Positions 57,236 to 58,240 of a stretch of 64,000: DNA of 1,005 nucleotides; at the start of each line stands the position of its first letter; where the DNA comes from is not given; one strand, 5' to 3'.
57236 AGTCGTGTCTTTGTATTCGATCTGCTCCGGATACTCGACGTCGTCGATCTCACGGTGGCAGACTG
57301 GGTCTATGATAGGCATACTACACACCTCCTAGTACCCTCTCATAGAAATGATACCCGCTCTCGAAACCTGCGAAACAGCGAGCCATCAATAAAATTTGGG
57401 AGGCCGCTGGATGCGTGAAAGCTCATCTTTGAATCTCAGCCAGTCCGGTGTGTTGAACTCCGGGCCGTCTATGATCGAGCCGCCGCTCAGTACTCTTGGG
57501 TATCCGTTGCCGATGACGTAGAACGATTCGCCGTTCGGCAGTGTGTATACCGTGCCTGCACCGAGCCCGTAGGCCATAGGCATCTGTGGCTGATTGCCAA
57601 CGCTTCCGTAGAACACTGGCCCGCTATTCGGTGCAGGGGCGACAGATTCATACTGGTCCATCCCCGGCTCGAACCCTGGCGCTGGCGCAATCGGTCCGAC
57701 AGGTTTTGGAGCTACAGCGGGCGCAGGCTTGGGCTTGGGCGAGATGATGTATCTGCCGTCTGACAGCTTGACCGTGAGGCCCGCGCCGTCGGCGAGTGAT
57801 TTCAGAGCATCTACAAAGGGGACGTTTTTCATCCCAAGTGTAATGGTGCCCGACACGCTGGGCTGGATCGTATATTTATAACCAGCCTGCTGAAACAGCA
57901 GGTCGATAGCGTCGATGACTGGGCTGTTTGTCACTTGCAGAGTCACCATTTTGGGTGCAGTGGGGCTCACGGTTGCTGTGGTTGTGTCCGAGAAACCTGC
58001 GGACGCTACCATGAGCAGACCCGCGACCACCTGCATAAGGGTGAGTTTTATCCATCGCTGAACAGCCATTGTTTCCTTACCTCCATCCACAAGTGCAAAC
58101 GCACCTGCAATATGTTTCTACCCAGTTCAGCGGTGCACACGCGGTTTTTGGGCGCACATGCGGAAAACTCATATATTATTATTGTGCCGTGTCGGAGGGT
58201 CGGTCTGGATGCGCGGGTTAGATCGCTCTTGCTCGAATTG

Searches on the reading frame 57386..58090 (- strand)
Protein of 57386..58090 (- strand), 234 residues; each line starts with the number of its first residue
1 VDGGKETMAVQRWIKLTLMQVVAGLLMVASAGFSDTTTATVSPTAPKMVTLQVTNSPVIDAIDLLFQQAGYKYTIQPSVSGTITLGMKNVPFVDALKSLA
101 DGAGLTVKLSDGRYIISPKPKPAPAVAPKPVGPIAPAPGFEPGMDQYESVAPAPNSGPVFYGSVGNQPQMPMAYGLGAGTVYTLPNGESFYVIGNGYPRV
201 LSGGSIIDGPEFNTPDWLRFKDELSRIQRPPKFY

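Call 16: search_protein_families(library=pfam, proteins=[window:57386-58090:-], max_evalue=0.00001)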
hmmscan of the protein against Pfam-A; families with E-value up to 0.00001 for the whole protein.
window:57386-58090:- (234 aa): 1 family
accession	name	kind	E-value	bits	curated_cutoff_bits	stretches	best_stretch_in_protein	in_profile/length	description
PF07660.19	STN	-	1.3e-10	41.3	28.4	0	77-119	8-52/52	Secretin and TonB N terminus short domain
